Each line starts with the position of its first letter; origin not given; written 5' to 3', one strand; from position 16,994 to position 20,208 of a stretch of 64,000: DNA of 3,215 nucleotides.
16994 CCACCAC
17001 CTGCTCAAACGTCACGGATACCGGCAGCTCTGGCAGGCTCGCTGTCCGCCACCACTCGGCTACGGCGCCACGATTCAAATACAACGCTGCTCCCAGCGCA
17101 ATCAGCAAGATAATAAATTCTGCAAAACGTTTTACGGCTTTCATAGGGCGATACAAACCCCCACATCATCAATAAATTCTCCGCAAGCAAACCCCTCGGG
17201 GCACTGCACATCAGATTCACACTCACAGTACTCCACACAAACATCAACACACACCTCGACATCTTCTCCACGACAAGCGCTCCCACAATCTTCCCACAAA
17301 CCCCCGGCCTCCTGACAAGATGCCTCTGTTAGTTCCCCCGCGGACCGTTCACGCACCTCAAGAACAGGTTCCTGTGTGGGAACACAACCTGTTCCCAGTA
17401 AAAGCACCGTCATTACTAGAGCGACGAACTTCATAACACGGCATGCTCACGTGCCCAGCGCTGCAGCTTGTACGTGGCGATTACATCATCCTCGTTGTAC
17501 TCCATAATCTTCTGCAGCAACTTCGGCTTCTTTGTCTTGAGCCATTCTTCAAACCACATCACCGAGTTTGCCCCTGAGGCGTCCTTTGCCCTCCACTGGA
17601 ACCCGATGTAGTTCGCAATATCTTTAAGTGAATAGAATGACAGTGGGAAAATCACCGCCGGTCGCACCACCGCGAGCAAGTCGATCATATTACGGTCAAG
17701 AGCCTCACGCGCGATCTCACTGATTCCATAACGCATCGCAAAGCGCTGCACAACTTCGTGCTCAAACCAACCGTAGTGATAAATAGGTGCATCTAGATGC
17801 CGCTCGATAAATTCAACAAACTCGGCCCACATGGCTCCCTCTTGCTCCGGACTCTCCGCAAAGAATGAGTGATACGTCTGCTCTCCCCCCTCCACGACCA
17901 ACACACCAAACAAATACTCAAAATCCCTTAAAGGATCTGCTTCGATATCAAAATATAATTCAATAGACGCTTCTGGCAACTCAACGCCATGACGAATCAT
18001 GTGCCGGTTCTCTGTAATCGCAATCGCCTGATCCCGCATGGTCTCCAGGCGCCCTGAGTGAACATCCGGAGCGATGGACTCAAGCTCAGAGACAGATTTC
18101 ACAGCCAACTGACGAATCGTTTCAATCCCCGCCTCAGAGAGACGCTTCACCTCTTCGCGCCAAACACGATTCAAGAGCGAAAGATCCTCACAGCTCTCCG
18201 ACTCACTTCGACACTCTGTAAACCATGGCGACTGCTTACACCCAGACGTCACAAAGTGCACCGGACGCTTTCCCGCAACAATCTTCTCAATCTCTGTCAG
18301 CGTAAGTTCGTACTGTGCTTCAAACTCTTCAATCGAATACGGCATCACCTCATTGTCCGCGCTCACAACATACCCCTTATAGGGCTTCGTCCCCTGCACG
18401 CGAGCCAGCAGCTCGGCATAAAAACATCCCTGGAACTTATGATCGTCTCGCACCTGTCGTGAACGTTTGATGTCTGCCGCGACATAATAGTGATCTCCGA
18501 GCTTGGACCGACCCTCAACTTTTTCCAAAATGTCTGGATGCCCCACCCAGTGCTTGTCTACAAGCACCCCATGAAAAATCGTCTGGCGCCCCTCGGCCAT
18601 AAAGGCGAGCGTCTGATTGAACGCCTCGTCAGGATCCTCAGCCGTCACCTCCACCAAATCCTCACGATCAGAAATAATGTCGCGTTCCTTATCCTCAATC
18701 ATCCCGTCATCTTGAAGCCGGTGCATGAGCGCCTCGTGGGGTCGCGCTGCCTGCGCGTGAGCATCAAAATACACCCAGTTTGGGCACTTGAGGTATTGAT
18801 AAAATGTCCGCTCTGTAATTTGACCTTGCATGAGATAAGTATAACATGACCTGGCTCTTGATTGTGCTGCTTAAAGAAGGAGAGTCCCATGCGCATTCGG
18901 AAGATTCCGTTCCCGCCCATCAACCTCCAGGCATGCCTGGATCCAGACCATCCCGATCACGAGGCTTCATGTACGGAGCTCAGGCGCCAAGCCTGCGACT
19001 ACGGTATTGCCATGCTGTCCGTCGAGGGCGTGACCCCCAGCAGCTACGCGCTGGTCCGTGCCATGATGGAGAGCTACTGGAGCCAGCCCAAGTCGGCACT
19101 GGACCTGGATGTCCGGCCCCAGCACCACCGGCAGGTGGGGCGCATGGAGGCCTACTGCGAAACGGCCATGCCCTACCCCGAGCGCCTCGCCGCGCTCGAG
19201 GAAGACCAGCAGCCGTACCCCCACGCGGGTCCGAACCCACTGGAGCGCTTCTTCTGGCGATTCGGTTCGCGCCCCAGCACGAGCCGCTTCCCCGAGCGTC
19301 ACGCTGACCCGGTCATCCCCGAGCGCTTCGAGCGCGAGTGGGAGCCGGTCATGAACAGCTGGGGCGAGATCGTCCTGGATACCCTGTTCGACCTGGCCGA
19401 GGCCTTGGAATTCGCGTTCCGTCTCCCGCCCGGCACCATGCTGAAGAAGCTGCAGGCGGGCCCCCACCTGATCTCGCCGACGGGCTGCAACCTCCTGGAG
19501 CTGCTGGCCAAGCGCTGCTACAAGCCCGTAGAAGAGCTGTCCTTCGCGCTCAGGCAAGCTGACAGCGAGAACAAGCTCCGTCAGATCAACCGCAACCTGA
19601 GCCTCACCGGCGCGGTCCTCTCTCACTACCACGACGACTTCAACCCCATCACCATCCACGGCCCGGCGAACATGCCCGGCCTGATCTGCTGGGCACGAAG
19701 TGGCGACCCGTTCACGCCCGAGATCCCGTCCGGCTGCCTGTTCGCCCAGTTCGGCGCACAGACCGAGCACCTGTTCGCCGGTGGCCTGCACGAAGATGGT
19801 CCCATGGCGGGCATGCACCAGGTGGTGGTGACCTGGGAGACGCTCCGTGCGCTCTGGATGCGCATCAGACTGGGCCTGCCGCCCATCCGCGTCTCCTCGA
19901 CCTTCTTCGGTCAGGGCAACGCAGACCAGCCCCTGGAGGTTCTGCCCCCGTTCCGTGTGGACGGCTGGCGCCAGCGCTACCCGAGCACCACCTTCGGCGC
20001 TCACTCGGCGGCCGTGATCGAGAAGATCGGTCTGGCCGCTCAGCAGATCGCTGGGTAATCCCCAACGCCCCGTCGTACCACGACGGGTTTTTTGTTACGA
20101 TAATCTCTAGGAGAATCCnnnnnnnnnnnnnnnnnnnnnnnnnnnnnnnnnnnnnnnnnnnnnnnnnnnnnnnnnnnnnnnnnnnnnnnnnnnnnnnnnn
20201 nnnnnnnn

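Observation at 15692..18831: Operon coupling a TM0106/Cas4-like RecB nuclease with an acidic Cys-rich lipoprotein, a C39-like peptidase and a membrane protein, immediately upstream of xseAB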

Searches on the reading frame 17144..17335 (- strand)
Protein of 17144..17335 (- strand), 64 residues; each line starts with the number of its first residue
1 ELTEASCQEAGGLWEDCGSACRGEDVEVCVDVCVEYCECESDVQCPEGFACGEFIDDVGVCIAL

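Call 50: search_protein_representatives(alignment_id=A3)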
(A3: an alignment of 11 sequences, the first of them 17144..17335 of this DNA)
Query: 11 sequences, 62 profile positions. Proteins with E-value up to 0.001 (for the whole library): 354; up to 1e-10: 80; up to 1e-30: 0. The best 150 are listed.
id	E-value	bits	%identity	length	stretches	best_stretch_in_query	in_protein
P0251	4.3e-27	110.0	-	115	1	2-62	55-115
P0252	7.0e-25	102.9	-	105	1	2-62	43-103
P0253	1.0e-24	102.4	-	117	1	2-62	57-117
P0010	2.3e-24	101.2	-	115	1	1-62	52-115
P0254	8.7e-24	99.4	-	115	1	2-62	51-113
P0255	2.2e-23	98.1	-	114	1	2-62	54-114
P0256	7.4e-23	96.4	-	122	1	2-61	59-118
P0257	9.1e-23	96.1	-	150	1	1-62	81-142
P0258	1.1e-22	95.9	-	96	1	2-62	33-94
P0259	1.8e-22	95.2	-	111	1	2-62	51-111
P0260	2.5e-22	94.7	-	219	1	2-62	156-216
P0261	9.9e-22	92.8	-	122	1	2-62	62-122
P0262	2.1e-21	91.8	-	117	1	2-62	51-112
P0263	4.1e-21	90.8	-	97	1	2-62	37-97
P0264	5.1e-21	90.5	-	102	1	2-62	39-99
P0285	7.0e-17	77.3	-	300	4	2-44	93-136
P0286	1.8e-16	76.0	-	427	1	2-62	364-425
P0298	1.5e-14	69.8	-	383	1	2-61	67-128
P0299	1.8e-14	69.6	-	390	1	2-57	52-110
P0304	5.6e-13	64.8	-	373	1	2-62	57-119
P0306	7.9e-13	64.3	-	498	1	2-60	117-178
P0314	5.0e-12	61.7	-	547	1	2-56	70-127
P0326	5.8e-11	58.3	-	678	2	4-52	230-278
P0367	1.3e-08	50.8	-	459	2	2-61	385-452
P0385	7.3e-08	48.4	-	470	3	2-44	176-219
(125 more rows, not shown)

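Call 51: search_protein_families(library=pfam, proteins=[P0286, P0298, P0299, P0304, P0306, P0314, P0326, P0367, P0385, P0285], max_evalue=0.01)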
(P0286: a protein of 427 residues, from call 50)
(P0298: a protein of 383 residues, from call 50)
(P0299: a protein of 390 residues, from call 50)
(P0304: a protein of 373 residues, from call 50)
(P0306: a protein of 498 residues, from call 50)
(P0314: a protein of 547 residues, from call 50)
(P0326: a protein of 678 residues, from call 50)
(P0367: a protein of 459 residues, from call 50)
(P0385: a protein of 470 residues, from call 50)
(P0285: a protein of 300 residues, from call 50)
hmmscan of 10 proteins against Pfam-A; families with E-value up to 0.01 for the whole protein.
P0286 (427 aa): 0 families

P0298 (383 aa): 2 families
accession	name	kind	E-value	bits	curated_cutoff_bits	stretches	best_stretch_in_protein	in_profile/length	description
PF10648.15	Gmad2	-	3.6e-08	34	25.7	1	162-240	9-85/86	Immunoglobulin-like domain of bacterial spore germination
PF10646.14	Germane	-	0.0061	17.6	23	0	264-375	1-113/117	Sporulation and spore germination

P0299 (390 aa): 2 families
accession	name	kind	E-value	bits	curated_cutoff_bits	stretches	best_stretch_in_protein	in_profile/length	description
PF10648.15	Gmad2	-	4.1e-10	40.3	25.7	1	162-236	13-85/86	Immunoglobulin-like domain of bacterial spore germination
PF10646.14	Germane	-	2.5e-06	28.5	23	1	297-383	34-114/117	Sporulation and spore germination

P0304 (373 aa): 2 families
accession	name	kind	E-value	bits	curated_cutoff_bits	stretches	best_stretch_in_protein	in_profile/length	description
PF10648.15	Gmad2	-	6.1e-08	33.3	25.7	1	152-226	13-85/86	Immunoglobulin-like domain of bacterial spore germination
PF10646.14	Germane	-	1.9e-06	28.9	23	1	251-367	2-115/117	Sporulation and spore germination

P0306 (498 aa): 1 family
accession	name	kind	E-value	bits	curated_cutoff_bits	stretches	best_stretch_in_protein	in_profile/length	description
PF00251.26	Glyco_hydro_32N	-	3.6e-07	30.5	22.1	1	276-436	14-173/307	Glycosyl hydrolases family 32 N-terminal domain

P0314 (547 aa): 1 family
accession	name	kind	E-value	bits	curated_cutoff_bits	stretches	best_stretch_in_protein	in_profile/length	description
PF00251.26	Glyco_hydro_32N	-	6.5e-06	26.3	22.1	1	252-357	18-118/307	Glycosyl hydrolases family 32 N-terminal domain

P0326 (678 aa): 0 families

P0367 (459 aa): 0 families

P0385 (470 aa): 1 family
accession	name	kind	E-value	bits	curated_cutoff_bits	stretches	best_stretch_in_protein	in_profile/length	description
PF01297.22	ZnuA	-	3.9e-44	151.6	29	1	61-465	1-261/263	Zinc-uptake complex component A periplasmic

P0285 (300 aa): 0 families

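Call 57: find_related_loci(query=A4, collection=metagenome_contigs, flank=5000)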
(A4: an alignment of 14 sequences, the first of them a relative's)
Query A4 (113 aa) in metagenome_contigs; peptide patterns used: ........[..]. (x = any residue, [..] = any of these).
232 stretches matched a pattern; 147 encode a relative of the query (tblastn E <= 1e-3); the best 80 are kept; 80 distinct loci.
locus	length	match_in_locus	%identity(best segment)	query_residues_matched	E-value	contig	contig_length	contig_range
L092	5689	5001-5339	79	1-113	4e-57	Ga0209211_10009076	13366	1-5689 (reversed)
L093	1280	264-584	59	2-112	3e-42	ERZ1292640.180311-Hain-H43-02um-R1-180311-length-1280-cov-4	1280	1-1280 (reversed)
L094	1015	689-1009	59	2-112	6e-43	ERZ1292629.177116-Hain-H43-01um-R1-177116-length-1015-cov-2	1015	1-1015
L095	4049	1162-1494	57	7-112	1e-39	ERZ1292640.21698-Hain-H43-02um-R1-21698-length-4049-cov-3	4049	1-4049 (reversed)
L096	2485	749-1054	62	7-113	2e-39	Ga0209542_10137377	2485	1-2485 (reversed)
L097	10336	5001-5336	56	7-113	3e-38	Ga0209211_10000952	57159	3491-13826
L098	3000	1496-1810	58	1-111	3e-38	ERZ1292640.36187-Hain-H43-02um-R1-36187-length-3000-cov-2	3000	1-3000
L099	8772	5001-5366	54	4-112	2e-37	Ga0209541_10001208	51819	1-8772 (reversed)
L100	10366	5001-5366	54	4-112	2e-37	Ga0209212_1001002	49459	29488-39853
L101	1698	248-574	56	3-113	2e-37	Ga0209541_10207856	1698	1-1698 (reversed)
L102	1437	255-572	59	10-112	2e-37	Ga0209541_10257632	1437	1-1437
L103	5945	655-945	63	10-111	2e-36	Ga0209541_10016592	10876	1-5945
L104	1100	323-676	53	2-113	6e-38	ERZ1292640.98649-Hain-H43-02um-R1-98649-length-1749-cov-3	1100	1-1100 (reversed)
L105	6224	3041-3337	59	13-111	4e-36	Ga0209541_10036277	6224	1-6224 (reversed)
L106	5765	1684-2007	56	3-112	3e-36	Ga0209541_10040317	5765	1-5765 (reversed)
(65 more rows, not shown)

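Call 60: search_protein_families(library=pfam, alignment_id=A4, max_evalue=10)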
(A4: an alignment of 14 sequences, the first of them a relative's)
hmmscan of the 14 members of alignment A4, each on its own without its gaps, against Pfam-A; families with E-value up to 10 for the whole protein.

A. member 1, P0350 (113 aa): 1 family
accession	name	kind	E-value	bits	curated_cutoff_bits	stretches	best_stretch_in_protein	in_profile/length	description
PF19158.5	DUF5840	-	0.2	12.4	25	1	26-71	11-49/49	Family of unknown function (DUF5840)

B. families by the number of members that match (of 14 scanned): 16 families
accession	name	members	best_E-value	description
PF08139.17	LPAM_1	2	0.098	Prokaryotic membrane lipoprotein lipid attachment site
PF00321.22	Thionin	2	1.2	Plant thionin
PF01826.23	TIL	2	2.5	Trypsin Inhibitor like cysteine rich domain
PF24381.1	DUF7537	1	0.00085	Family of unknown function (DUF7537)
PF10261.15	FIT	1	0.032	Fat storage-inducing transmembrane protein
PF10110.14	GPDPase_memb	1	0.032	Membrane domain of glycerophosphoryl diester phosphodiesterase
PF03032.20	FSAP_sig_propep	1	0.076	Frog skin active peptide family signal and propeptide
PF02402.22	Lysis_col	1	0.079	Lysis protein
PF08252.16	Leader_CPA1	1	0.1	arg-2/CPA1 leader peptide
PF17531.7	O_Spanin_T7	1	0.12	Spanin, outer lipoprotein subunit T7-like virus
PF10446.14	DUF2457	1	0.16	Protein of unknown function (DUF2457)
PF11694.13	DUF3290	1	0.19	Protein of unknown function (DUF3290)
PF19158.5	DUF5840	1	0.2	Family of unknown function (DUF5840)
PF14625.12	Lustrin_cystein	1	0.24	Lustrin, cysteine-rich repeated domain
PF16339.10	DUF4969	1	0.42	Domain of unknown function (DUF4969)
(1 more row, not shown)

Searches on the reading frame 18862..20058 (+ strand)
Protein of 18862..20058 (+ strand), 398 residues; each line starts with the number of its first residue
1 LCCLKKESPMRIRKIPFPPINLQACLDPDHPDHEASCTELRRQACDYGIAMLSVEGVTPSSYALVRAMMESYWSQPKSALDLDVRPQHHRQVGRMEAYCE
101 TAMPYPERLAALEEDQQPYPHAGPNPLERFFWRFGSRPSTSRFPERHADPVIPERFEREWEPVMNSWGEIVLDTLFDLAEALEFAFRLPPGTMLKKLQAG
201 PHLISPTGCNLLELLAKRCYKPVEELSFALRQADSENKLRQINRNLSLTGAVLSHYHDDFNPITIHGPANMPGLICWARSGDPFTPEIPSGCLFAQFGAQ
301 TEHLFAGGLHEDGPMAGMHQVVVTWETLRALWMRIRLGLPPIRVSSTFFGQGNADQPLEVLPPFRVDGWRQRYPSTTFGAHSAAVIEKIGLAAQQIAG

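Call 3: search_protein_families(library=pfam, proteins=[window:18862-20058:+], max_evalue=0.01)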
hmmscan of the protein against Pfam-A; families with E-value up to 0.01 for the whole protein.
window:18862-20058:+ (398 aa): 0 families

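Call 4: search_protein_families(library=ncbifam, proteins=[window:18862-20058:+], max_evalue=0.01)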
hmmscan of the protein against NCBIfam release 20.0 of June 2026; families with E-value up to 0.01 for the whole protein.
window:18862-20058:+ (398 aa): 0 families

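Call 53: search_protein_families(library=pfam, proteins=[window:18862-20058:+], max_evalue=0.01)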
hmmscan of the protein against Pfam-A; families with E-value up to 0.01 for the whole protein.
window:18862-20058:+ (398 aa): 0 families

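Call 68: list_cluster_members(proteins=[window:18862-20058:+, window:20119-20607:+, window:20768-21901:+, window:15692-16168:-])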
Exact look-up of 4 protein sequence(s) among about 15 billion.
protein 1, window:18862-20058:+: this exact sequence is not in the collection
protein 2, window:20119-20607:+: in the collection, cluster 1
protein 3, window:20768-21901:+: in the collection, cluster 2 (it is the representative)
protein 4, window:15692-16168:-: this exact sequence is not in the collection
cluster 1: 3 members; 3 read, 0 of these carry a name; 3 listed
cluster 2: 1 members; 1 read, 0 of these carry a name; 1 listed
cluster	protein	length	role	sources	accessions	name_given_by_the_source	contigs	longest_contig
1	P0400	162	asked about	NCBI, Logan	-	-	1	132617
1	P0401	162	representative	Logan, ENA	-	-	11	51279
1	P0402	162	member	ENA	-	-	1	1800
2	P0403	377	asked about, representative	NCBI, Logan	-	-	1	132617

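Call 71: search_protein_families(library=padloc, proteins=[window:18862-20058:+], max_evalue=0.01)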
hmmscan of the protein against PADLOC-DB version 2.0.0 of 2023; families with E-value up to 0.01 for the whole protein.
window:18862-20058:+ (398 aa): 0 families

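Call 72: search_protein_families(library=phrogs, proteins=[window:18862-20058:+], max_evalue=0.001)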
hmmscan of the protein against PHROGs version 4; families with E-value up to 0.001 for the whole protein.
window:18862-20058:+ (398 aa): 0 families
